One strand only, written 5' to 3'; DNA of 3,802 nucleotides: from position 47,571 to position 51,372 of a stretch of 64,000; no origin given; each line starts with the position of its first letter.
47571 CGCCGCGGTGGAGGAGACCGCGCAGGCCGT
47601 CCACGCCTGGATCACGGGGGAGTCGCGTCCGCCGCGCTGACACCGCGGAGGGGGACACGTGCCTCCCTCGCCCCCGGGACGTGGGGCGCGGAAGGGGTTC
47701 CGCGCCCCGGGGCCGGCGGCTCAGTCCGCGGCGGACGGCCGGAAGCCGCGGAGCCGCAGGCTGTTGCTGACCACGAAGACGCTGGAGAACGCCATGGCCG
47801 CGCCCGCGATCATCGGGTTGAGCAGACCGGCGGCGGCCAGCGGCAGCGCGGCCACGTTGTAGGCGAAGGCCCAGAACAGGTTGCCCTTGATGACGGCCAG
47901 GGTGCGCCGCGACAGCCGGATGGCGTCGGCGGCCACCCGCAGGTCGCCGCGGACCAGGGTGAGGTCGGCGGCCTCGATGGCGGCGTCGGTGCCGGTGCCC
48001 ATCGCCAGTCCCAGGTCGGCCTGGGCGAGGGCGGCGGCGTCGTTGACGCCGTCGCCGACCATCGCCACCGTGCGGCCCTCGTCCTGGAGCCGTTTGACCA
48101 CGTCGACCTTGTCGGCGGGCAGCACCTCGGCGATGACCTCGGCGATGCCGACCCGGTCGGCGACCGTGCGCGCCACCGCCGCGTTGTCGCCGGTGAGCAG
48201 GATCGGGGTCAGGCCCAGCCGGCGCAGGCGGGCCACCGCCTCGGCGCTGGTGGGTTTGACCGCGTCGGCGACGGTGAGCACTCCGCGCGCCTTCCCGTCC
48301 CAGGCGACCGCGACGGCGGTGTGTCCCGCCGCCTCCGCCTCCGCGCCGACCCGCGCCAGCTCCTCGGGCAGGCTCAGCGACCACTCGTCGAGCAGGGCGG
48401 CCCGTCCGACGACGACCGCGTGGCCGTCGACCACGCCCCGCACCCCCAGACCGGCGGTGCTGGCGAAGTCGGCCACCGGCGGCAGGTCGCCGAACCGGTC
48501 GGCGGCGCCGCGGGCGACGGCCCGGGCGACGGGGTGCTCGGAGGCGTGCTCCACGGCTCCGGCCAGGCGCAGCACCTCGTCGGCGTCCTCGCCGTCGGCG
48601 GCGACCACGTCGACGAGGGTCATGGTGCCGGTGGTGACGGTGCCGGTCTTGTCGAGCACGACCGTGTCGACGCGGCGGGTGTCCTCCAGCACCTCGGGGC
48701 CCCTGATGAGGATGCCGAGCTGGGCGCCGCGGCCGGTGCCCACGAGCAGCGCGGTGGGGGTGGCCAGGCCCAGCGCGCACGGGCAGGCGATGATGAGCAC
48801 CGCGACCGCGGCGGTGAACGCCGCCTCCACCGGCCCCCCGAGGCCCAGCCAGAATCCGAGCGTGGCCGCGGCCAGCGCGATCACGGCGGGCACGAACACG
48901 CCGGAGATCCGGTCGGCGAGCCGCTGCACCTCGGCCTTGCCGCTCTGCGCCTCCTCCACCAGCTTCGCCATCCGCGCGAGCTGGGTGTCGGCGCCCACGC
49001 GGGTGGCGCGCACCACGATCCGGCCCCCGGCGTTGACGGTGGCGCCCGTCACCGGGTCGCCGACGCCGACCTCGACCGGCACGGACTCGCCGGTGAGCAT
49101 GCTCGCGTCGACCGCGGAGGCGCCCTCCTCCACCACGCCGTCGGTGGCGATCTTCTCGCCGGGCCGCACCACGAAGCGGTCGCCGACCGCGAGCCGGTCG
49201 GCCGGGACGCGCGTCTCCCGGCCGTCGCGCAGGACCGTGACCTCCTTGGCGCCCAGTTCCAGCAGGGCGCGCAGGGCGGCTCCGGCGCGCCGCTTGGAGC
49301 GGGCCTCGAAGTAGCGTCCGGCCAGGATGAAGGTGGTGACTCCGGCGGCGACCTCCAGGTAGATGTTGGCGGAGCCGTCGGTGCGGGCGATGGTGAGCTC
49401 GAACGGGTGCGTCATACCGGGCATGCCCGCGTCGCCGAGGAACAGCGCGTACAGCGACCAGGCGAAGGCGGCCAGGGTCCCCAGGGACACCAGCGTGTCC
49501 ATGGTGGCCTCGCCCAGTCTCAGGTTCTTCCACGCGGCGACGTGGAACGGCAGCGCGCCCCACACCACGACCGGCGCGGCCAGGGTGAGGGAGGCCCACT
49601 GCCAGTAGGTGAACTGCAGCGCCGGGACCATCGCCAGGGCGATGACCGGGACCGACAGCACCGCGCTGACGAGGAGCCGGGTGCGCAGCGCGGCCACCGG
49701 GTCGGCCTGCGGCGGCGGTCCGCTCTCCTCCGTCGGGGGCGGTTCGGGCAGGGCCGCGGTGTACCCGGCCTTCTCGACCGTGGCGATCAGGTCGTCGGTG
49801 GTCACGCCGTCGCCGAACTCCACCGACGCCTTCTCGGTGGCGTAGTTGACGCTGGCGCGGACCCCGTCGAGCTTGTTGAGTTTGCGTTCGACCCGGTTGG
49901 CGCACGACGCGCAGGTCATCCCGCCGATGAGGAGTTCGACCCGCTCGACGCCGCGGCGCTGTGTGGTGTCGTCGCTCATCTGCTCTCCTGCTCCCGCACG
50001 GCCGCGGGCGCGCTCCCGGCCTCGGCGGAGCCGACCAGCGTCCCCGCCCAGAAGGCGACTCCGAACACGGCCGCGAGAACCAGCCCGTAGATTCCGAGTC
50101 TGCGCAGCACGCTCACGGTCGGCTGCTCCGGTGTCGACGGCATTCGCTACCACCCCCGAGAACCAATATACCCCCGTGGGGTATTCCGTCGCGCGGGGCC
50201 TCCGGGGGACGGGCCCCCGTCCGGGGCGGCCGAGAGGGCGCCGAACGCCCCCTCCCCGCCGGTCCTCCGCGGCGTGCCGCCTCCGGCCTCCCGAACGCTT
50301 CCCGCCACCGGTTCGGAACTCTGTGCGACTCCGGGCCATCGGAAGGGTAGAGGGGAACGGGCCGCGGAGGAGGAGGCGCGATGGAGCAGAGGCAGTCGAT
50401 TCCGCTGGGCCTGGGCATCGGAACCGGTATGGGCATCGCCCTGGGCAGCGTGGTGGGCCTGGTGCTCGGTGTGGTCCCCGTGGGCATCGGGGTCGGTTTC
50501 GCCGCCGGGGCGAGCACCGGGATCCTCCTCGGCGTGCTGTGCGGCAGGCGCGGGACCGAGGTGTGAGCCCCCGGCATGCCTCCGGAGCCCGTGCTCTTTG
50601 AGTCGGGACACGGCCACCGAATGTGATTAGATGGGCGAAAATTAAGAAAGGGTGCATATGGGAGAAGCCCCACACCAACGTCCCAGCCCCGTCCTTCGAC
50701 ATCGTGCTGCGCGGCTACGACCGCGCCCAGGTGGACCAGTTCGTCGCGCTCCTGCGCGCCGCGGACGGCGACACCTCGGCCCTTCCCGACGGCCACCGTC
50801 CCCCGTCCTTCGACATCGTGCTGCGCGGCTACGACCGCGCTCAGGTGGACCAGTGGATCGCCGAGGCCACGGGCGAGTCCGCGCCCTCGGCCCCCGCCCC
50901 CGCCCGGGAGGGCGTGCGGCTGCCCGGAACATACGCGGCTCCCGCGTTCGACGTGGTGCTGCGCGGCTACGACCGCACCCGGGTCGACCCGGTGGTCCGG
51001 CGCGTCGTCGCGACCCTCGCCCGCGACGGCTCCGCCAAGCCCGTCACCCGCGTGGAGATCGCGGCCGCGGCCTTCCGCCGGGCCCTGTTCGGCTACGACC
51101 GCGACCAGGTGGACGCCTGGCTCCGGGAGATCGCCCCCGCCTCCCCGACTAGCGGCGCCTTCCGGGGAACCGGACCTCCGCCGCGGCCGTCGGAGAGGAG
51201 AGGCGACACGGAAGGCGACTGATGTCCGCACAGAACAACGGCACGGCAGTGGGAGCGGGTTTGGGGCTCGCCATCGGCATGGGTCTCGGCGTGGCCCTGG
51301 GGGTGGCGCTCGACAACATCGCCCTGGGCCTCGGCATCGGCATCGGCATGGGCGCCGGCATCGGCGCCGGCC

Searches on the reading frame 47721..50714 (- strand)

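Call 46: search_protein_families(library=pfam, proteins=[window:47721-50714:-], max_evalue=0.0001)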
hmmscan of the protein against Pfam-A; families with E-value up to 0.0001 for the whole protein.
window:47721-50714:- (997 aa): 4 families
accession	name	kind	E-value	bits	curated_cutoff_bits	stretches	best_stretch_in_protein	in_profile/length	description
PF00122.25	E1-E2_ATPase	-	8.4e-57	192.1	28.1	1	487-665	2-180/181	E1-E2 ATPase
PF00702.32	Hydrolase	-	4.5e-31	109.2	26.4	1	682-900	1-191/191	haloacid dehalogenase-like hydrolase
PF00403.32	HMA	-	2.6e-13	50.6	24.8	1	262-319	3-62/62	Heavy-metal-associated domain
PF08282.18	Hydrolase_3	-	8.4e-05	22.8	20.9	0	873-919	196-242/255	haloacid dehalogenase-like hydrolase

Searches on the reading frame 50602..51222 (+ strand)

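Call 46: search_protein_families(library=pfam, proteins=[window:50602-51222:+], max_evalue=0.0001)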
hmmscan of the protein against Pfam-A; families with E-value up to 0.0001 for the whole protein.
window:50602-51222:+ (206 aa): 1 family
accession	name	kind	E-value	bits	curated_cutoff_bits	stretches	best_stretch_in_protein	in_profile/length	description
PF05103.18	DivIVA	-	1.8e-12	47.8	28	0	148-178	1-31/131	DivIVA protein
